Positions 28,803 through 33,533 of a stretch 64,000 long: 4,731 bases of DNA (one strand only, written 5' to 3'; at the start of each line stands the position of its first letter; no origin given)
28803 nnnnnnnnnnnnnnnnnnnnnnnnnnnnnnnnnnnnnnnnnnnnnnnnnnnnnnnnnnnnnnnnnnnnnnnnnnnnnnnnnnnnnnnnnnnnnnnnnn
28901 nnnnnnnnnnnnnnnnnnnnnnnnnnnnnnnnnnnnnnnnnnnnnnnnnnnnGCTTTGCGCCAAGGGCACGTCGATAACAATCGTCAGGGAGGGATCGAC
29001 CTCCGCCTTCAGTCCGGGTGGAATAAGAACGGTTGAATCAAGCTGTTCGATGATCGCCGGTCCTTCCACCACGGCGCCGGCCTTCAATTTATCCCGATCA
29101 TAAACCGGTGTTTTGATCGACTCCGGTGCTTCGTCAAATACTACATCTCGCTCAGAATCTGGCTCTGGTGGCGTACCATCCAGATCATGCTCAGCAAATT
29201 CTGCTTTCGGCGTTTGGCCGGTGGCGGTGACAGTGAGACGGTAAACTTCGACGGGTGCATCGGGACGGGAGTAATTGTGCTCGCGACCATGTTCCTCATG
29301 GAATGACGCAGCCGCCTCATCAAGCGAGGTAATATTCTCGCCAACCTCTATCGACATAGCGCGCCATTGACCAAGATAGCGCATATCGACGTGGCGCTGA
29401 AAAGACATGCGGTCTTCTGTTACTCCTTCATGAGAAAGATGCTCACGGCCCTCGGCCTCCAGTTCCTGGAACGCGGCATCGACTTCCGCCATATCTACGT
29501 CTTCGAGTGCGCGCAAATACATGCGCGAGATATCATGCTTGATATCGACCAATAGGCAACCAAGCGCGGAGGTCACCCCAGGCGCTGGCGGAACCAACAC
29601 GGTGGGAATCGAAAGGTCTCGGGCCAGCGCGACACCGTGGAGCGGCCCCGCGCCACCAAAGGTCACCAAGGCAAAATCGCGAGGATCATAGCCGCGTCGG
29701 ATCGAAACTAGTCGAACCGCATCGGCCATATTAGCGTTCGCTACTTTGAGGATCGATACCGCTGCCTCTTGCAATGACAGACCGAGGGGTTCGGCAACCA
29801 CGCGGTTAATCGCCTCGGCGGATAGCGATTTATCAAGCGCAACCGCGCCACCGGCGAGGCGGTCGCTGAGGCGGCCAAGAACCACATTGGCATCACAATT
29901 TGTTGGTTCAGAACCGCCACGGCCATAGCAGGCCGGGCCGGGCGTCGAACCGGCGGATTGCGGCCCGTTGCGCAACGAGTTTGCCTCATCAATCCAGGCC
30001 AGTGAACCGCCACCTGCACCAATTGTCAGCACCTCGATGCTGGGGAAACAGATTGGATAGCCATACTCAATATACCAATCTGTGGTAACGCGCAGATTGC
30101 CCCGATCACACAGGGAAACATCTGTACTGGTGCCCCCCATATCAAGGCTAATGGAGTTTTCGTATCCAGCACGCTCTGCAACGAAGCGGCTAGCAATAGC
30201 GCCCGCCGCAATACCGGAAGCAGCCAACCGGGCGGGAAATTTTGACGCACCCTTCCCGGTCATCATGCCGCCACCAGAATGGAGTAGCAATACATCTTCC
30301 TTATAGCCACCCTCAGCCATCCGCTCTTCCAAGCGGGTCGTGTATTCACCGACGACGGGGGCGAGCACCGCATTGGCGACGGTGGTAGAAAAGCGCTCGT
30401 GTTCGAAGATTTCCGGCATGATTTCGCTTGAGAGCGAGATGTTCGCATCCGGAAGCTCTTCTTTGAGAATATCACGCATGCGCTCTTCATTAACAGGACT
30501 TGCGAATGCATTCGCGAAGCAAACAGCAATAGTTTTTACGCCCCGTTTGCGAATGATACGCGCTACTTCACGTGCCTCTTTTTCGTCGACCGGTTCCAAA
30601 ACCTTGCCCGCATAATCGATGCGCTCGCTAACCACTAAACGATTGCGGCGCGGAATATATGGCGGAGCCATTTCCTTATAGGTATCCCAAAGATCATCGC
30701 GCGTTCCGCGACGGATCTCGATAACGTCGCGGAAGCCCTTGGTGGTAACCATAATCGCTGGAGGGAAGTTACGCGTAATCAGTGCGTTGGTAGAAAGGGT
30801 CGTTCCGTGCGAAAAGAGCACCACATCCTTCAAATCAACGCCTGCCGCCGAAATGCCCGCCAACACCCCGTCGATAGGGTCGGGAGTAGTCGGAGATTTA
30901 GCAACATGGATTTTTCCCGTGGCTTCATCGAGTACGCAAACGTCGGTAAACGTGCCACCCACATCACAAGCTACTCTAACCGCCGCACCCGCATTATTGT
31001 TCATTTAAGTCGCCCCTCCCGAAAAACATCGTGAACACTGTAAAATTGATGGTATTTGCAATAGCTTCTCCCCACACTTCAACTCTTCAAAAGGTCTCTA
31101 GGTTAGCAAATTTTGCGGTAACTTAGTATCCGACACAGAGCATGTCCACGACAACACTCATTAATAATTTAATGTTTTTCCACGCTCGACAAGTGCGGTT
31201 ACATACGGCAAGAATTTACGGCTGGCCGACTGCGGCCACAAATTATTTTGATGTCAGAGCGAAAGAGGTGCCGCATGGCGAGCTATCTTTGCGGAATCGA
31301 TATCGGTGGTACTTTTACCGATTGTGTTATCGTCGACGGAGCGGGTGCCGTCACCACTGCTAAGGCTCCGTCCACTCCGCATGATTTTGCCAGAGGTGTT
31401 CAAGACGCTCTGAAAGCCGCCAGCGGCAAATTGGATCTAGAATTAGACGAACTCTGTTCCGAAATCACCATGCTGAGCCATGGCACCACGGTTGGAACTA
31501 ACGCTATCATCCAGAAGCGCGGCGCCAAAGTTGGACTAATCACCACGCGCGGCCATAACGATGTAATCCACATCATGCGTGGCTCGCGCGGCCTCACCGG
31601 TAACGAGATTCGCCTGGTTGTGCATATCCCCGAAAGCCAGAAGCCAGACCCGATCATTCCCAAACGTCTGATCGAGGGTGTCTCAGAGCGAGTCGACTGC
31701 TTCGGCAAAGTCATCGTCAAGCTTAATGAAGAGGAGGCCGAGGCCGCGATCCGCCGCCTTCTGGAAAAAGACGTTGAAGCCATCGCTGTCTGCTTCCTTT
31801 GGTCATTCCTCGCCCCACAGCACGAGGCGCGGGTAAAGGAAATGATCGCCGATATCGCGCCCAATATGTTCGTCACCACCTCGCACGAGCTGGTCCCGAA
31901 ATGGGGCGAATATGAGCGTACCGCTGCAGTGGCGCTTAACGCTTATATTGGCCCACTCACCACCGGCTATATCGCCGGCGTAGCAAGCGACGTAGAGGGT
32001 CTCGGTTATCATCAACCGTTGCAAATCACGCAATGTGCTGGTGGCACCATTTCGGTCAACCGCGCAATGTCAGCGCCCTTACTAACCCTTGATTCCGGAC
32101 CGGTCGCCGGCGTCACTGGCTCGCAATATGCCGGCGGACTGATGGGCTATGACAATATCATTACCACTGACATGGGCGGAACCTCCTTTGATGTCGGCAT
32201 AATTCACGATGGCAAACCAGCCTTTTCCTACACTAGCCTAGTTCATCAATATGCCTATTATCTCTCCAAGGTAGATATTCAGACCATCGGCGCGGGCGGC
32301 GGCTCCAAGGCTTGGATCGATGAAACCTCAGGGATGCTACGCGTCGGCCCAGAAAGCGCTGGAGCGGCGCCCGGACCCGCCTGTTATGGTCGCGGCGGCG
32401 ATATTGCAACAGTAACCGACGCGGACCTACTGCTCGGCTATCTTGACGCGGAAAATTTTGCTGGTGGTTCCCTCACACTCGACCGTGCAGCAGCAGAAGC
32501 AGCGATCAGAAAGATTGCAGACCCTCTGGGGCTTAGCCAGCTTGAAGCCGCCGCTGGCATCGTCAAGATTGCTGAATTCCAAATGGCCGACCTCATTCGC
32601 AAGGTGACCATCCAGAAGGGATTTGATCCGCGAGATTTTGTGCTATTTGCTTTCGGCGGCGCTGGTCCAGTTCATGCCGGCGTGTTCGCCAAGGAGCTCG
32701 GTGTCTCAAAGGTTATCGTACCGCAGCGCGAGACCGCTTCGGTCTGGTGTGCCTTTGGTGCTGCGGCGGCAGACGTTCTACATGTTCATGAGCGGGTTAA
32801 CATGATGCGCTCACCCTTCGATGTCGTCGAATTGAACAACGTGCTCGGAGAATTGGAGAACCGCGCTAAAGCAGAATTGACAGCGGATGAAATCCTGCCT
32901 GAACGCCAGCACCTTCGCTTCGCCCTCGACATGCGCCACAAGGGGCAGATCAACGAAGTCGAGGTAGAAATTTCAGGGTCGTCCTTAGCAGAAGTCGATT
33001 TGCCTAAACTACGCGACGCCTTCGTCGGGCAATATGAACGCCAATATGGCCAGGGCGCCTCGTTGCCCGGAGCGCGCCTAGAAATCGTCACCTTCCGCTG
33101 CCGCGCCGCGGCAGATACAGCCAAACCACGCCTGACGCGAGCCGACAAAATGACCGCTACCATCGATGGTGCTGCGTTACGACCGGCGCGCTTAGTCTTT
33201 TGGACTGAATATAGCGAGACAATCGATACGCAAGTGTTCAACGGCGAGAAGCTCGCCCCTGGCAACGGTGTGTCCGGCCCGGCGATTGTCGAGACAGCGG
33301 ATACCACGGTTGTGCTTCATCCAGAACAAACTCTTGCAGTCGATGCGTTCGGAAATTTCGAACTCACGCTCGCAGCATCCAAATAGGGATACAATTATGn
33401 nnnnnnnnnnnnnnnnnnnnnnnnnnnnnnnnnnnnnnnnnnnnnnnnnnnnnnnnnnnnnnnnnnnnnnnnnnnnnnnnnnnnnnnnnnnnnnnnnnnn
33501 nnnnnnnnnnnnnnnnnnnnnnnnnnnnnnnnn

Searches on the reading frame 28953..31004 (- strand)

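Call 4: search_protein_families(library=pfam, proteins=[window:28953-31004:-], max_evalue=0.1)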
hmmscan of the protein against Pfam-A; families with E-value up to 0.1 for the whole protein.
window:28953-31004:- (684 aa): 4 families
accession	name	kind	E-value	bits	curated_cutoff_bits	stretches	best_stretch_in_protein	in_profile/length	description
PF01968.24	Hydantoinase_A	-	9.5e-84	281.5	22.9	1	204-491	1-290/291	Hydantoinase/oxoprolinase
PF05378.19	Hydant_A_N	-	2e-45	155.1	25.2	1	10-183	1-175/176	Hydantoinase/oxoprolinase N-terminal region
PF19278.4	Hydant_A_C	-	1.8e-17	63.8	21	1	506-670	12-183/193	Hydantoinase/oxoprolinase C-terminal domain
PF13941.12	MutL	-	0.0053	16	27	0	11-60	2-50/450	MutL protein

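Call 5: search_protein_families(library=ncbifam, proteins=[window:28953-31004:-], max_evalue=0.1)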
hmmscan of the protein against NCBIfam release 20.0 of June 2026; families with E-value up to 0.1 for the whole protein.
window:28953-31004:- (684 aa): 5 families
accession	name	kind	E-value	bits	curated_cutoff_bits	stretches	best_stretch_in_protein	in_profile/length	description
NF050156.1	CapLactmsAlpCapA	equivalog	8.3e-161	536.6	1000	1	10-677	2-685/689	caprolactamase subunit alpha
NF042975.2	AcphenoCarb_ApcC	equivalog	3.3e-96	323.1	1500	1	9-672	9-704/733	acetophenone carboxylase subunit gamma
NF042960.1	AcphenoCarb_ApcA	equivalog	2.4e-47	161.6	1250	1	11-670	4-648/658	acetophenone carboxylase subunit alpha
NF040745.1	accessory_GlmL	equivalog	0.055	12.2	475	0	12-59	3-49/459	methylaspartate mutase accessory protein GlmL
NF040623.1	MfnF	equivalog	0.091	11.9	520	0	231-297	80-142/324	(4-{4-[2-(gamma-L-glutamylamino)ethyl]phenoxymethyl}furan-2-yl)methanamine synthase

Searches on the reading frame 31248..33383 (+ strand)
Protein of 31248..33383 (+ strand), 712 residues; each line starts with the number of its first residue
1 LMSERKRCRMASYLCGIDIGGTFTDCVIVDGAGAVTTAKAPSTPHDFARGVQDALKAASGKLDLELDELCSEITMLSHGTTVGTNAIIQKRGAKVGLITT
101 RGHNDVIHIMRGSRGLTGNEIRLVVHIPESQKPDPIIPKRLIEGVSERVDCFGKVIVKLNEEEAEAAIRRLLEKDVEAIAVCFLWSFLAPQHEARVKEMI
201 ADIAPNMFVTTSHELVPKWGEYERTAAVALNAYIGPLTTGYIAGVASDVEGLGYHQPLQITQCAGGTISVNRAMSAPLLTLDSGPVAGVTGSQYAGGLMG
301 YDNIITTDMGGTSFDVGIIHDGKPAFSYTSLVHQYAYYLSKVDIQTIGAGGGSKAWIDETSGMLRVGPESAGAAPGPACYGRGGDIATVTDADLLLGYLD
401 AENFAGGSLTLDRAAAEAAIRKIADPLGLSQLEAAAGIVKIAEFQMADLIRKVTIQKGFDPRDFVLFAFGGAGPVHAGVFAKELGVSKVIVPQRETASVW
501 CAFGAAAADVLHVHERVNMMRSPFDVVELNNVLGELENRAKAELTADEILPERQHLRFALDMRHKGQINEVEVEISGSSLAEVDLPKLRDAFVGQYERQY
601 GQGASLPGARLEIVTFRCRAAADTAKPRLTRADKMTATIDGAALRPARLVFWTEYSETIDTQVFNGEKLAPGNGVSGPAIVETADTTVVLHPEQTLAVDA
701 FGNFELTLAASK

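Call 4: search_protein_families(library=pfam, proteins=[window:31248-33383:+], max_evalue=0.1)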
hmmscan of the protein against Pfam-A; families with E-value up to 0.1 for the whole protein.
window:31248-33383:+ (712 aa): 6 families
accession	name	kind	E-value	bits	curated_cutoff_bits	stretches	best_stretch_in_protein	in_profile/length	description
PF01968.24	Hydantoinase_A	-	7.5e-86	288.4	22.9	1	224-512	1-289/291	Hydantoinase/oxoprolinase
PF05378.19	Hydant_A_N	-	1.9e-46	158.4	25.2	1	16-202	3-174/176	Hydantoinase/oxoprolinase N-terminal region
PF19278.4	Hydant_A_C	-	2.5e-27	96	21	1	528-706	13-190/193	Hydantoinase/oxoprolinase C-terminal domain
PF01869.26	BcrAD_BadFG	-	0.0099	15.9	31.5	1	16-68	2-61/271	BadF/BadG/BcrA/BcrD ATPase family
PF13941.12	MutL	-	0.024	13.8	27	1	17-63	4-53/450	MutL protein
PF14450.12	FtsA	-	0.031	15.1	31.8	0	15-55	1-41/127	Cell division protein FtsA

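Call 5: search_protein_families(library=ncbifam, proteins=[window:31248-33383:+], max_evalue=0.1)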
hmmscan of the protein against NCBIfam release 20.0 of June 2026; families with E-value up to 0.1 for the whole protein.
window:31248-33383:+ (712 aa): 3 families
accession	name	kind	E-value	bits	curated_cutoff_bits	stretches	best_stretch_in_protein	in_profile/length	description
NF050156.1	CapLactmsAlpCapA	equivalog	2.4e-173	578.1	1000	1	13-708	1-687/689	caprolactamase subunit alpha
NF042975.2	AcphenoCarb_ApcC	equivalog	9.9e-135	450.5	1500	1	16-701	12-704/733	acetophenone carboxylase subunit gamma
NF042960.1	AcphenoCarb_ApcA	equivalog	2.1e-82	277.4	1250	2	166-707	128-656/658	acetophenone carboxylase subunit alpha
